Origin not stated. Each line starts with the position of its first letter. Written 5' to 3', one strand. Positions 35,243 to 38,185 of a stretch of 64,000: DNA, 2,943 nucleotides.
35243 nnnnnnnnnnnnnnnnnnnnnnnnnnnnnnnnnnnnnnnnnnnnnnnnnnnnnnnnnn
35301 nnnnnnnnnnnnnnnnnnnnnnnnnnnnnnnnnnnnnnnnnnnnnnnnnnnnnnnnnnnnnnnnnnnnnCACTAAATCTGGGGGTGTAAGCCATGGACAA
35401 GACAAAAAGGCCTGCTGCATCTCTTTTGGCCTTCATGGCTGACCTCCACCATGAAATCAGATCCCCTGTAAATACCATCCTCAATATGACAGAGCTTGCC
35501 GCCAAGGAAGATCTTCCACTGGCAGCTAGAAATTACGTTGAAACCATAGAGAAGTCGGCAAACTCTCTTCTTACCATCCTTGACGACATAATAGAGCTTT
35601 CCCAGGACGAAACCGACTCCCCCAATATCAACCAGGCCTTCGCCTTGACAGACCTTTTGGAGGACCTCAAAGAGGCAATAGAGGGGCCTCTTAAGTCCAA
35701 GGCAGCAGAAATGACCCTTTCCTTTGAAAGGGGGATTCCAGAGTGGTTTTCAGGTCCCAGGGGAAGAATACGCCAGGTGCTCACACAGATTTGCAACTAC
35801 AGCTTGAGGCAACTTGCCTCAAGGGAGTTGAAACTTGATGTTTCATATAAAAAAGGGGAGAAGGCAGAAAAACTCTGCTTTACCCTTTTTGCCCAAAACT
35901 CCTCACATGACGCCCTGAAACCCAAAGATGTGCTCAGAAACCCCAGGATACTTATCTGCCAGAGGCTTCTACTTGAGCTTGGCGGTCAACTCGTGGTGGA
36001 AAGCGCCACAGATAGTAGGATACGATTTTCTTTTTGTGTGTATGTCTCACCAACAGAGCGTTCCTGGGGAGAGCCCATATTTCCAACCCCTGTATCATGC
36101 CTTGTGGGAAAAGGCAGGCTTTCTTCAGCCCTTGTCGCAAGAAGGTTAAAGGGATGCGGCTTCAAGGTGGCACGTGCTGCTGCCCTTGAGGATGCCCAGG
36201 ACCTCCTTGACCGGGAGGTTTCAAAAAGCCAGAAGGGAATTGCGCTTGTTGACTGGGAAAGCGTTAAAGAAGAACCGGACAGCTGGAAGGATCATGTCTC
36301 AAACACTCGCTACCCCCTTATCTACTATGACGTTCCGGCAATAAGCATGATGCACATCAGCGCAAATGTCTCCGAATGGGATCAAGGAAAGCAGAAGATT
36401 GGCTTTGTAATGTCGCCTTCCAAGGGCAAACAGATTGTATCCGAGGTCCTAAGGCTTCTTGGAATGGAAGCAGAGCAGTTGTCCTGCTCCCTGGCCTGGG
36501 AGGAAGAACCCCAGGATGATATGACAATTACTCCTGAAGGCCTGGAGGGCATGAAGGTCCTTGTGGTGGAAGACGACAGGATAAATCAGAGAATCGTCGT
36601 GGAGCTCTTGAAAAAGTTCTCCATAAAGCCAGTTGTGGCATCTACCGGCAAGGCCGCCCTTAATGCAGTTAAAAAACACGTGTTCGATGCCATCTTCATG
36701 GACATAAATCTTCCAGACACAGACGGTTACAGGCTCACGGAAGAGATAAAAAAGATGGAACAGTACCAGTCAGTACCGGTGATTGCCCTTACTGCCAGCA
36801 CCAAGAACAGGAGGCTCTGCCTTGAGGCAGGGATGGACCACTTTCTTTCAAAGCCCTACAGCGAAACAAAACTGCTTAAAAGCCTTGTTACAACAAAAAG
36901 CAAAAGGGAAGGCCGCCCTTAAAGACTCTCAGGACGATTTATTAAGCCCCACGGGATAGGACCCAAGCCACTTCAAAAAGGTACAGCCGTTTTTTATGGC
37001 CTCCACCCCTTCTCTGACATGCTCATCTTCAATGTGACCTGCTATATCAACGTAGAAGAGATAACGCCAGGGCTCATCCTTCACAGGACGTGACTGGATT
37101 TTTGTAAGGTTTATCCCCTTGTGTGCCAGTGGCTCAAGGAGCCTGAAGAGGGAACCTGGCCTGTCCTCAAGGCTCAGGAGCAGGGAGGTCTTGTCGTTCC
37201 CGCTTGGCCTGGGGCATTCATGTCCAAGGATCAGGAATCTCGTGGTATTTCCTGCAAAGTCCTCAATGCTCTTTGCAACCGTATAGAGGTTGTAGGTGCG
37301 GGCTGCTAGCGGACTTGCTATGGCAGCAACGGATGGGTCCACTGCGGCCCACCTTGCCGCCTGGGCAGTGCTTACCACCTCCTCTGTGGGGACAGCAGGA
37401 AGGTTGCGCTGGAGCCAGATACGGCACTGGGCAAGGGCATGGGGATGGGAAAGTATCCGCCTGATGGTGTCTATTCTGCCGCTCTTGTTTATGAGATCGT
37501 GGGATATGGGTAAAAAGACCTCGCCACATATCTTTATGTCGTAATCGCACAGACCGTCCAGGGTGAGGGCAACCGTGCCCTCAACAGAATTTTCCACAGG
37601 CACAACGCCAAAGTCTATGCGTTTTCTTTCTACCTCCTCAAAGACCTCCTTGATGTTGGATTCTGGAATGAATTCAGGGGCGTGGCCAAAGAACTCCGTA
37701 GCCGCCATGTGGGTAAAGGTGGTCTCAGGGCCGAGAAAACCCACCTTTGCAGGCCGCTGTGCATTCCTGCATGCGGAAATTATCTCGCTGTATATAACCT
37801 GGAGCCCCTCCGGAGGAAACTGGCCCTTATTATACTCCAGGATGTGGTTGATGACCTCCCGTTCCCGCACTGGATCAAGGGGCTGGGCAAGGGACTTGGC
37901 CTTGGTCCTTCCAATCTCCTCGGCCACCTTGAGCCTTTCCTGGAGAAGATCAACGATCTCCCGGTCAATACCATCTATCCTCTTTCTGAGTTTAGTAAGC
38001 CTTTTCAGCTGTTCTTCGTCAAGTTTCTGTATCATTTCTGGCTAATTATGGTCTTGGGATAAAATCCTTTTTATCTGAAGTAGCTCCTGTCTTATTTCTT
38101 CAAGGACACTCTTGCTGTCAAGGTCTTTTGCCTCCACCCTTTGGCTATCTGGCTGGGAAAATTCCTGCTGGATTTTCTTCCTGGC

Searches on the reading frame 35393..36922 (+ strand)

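Call 19: search_protein_families(library=pfam, proteins=[window:35393-36922:+], max_evalue=0.00001)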
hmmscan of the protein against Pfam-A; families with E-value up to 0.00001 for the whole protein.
window:35393-36922:+ (509 aa): 2 families
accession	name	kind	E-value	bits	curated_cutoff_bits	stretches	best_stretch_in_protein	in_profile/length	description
PF00072.30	Response_reg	-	7.9e-25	87.6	30.2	1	389-497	1-109/111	Response regulator receiver domain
PF00512.31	HisKA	-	2.4e-13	50.3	26.9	1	12-73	3-64/66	His Kinase A (phospho-acceptor) domain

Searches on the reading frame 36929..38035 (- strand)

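Call 19: search_protein_families(library=pfam, proteins=[window:36929-38035:-], max_evalue=0.00001)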
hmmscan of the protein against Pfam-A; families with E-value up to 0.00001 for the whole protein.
window:36929-38035:- (368 aa): 3 families
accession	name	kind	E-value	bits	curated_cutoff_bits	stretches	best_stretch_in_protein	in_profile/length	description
PF00800.23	PDT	-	1.9e-60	204.2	25.2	1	98-273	1-179/181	Prephenate dehydratase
PF01817.26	CM_2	-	7.3e-22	77.8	27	1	16-93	1-79/80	Chorismate mutase type II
PF01842.31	ACT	-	8e-13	48.3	27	1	283-342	1-59/66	ACT domain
